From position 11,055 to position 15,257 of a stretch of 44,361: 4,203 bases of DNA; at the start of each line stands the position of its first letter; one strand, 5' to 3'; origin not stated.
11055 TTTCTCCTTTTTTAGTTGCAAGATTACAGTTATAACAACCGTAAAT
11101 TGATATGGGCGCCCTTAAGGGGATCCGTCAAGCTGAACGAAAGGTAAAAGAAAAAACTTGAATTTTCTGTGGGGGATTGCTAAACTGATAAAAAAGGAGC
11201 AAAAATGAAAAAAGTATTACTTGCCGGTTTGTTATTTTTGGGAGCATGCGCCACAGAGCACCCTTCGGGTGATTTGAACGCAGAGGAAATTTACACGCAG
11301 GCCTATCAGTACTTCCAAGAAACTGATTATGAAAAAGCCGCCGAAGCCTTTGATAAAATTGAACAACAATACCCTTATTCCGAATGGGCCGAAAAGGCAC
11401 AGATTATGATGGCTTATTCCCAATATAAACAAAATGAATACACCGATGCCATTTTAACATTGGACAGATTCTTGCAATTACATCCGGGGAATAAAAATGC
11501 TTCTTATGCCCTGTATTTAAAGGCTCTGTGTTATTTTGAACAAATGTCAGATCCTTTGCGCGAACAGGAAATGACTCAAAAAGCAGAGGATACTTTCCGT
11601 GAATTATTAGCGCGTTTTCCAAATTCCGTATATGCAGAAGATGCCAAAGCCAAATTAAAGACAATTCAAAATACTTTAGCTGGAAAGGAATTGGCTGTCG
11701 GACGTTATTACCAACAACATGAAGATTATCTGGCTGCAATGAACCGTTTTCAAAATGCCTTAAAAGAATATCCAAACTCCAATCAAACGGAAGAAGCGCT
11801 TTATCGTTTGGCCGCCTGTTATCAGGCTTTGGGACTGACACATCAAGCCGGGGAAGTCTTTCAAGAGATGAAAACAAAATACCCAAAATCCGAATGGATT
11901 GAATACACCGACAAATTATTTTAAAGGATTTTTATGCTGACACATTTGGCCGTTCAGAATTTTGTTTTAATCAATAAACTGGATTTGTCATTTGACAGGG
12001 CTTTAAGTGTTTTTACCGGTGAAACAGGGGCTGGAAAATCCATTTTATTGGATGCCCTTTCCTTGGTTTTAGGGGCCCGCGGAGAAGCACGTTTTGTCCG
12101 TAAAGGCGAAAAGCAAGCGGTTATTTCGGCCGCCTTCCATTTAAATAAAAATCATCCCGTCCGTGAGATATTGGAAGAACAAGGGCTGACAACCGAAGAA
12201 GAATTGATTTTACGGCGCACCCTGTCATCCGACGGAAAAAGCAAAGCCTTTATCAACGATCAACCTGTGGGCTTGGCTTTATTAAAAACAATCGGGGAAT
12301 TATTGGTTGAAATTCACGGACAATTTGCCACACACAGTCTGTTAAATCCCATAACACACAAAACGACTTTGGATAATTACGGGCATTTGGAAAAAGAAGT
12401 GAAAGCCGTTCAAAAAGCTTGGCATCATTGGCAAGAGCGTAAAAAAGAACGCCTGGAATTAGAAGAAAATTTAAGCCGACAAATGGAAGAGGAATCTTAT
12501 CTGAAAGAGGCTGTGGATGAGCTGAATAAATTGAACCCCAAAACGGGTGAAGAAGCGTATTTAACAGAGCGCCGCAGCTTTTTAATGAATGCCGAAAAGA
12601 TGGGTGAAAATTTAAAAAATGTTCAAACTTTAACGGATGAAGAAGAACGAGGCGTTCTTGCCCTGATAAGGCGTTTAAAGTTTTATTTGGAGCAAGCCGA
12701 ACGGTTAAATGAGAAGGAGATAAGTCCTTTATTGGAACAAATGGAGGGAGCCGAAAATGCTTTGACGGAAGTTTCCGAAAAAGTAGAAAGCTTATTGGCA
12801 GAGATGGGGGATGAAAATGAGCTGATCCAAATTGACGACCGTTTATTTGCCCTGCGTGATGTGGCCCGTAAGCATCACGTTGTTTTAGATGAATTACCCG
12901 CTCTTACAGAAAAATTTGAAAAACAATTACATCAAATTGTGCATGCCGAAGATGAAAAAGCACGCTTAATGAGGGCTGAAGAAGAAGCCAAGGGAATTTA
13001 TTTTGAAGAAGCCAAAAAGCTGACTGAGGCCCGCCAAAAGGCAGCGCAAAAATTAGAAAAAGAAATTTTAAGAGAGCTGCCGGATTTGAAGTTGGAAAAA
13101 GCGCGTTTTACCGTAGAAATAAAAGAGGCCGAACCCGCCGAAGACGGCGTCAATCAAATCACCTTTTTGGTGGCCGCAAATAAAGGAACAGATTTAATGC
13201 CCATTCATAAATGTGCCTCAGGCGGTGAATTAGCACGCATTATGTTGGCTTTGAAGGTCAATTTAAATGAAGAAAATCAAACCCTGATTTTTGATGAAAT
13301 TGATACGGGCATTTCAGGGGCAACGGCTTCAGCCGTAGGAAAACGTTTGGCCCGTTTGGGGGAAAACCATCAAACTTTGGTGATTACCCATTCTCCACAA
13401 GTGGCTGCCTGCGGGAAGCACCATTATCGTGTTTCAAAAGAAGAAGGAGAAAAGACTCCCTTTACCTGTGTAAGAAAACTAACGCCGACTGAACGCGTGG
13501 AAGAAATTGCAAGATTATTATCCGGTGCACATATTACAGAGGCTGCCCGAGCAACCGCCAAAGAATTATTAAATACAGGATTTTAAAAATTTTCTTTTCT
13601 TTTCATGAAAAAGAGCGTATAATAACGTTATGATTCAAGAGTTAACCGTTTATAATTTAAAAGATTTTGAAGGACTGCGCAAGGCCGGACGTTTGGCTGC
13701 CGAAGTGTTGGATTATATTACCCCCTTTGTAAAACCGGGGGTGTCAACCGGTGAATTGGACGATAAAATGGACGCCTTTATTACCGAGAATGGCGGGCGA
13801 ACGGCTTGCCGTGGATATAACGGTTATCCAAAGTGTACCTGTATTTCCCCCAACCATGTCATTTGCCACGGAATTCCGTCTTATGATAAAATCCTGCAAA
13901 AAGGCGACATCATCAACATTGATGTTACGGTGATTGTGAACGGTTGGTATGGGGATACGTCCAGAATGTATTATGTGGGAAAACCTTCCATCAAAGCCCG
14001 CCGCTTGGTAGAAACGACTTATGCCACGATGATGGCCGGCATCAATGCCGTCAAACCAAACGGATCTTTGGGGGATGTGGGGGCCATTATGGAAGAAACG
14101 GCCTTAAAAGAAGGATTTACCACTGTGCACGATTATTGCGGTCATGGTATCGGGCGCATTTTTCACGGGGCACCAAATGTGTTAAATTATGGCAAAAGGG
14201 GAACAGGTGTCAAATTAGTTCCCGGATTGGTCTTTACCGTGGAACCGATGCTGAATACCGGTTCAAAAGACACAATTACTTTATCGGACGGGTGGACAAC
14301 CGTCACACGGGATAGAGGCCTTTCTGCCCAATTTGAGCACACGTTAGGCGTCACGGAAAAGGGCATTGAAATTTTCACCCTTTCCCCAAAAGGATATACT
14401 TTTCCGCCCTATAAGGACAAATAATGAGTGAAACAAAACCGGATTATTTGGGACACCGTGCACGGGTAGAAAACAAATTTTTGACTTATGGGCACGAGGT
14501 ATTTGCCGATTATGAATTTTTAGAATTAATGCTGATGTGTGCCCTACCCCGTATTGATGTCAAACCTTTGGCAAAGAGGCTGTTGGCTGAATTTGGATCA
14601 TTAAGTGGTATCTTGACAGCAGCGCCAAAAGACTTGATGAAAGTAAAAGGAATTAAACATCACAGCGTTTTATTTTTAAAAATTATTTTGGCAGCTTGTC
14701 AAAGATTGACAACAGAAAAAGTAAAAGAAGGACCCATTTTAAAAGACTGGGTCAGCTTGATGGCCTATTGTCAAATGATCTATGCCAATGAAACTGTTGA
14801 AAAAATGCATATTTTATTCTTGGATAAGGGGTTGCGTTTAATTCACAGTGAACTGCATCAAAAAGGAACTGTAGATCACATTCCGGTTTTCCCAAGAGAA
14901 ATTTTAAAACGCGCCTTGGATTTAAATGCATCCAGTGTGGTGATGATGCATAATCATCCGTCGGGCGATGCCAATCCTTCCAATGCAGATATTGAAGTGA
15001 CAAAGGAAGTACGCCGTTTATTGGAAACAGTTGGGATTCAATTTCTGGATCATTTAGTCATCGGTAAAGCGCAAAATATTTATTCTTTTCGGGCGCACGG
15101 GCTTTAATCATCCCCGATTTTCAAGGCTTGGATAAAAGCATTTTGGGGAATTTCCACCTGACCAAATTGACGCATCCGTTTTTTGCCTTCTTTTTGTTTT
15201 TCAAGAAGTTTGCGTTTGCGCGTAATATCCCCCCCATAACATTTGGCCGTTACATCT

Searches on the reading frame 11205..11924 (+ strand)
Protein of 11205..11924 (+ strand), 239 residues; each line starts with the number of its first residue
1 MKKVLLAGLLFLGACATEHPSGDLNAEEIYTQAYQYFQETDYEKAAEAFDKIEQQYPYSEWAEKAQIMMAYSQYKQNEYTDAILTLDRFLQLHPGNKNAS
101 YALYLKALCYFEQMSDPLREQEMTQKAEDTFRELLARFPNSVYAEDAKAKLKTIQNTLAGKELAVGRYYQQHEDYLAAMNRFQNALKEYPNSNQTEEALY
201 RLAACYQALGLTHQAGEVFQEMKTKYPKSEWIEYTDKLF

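Call 19: search_protein_families(library=pfam, proteins=[window:11205-11924:+], max_evalue=0.00001)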
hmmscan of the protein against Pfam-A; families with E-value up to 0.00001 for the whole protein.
window:11205-11924:+ (239 aa): 8 families
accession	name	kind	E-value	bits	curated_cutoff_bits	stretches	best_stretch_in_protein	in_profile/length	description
PF13525.12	YfiO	-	2.7e-55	187.7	25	1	24-215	3-197/203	Outer membrane lipoprotein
PF13174.12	TPR_6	-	3.7e-24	84.1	26.3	1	197-229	1-33/33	Tetratricopeptide repeat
PF13512.12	TPR_18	-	1.3e-22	81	21.9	1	23-151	7-145/145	Tetratricopeptide repeat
PF13428.12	TPR_14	-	2.9e-15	55.7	23.5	0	65-102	3-40/44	Tetratricopeptide repeat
PF07719.23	TPR_2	-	7.4e-12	44.9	27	0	26-57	1-32/34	Tetratricopeptide repeat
PF13432.12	TPR_16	-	1.2e-11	45.3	32.7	0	68-141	2-64/65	Tetratricopeptide repeat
PF14559.12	TPR_19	-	6.7e-11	42.8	25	0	171-230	3-60/68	Tetratricopeptide repeat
PF12895.13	ANAPC3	-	3.6e-08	34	27.2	0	25-88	22-81/82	Anaphase-promoting complex, cyclosome, subunit 3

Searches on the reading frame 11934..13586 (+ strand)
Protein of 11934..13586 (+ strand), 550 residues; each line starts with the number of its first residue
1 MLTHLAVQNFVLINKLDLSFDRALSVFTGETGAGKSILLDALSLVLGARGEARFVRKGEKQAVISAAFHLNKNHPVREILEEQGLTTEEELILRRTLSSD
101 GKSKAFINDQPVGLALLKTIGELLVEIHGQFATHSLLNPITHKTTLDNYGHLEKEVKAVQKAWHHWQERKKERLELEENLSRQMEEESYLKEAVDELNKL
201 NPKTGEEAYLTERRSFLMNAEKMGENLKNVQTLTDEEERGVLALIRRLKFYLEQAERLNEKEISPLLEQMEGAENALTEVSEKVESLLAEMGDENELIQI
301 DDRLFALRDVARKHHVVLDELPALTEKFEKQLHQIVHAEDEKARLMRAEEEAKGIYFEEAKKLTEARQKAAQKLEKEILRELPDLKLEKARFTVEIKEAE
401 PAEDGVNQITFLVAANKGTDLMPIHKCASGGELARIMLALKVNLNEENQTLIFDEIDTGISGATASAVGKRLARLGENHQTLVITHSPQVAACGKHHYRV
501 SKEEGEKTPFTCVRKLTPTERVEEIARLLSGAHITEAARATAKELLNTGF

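Call 19: search_protein_families(library=pfam, proteins=[window:11934-13586:+], max_evalue=0.00001)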
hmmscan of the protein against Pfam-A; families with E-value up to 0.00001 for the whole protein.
window:11934-13586:+ (550 aa): 5 families
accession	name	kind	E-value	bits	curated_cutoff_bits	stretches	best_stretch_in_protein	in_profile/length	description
PF02463.25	SMC_N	-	1.9e-19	70.4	40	1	1-505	1-216/220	RecF/RecN/SMC N terminal domain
PF13476.12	AAA_23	-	2e-07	32.3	27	0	5-282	2-168/201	AAA domain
PF13555.12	AAA_29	-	7.6e-07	29.2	27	1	2-54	1-54/61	P-loop containing region of AAA domain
PF13175.12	AAA_15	-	1.4e-06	28.6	32.1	1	1-491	1-374/374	AAA ATPase domain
PF13304.12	AAA_21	-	6.9e-06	26.8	27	0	25-52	2-26/304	AAA domain, putative AbiEii toxin, Type IV TA system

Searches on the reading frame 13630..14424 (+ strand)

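Call 19: search_protein_families(library=pfam, proteins=[window:13630-14424:+], max_evalue=0.00001)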
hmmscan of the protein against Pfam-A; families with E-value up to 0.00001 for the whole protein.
window:13630-14424:+ (264 aa): 1 family
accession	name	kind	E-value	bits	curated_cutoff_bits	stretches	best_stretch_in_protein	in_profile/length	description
PF00557.29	Peptidase_M24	-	9.5e-49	166.4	23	1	14-243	1-208/208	Metallopeptidase family M24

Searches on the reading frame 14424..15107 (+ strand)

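Call 19: search_protein_families(library=pfam, proteins=[window:14424-15107:+], max_evalue=0.00001)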
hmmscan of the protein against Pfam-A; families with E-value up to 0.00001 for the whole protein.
window:14424-15107:+ (227 aa): 2 families
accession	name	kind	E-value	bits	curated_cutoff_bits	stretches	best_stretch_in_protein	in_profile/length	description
PF04002.20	RadC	-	5.1e-38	130.2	22.1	1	108-227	3-121/121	RadC-like JAB domain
PF20582.4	UPF0758_N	-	9.9e-07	29.2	27.1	1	15-79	10-73/77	UPF0758 N-terminal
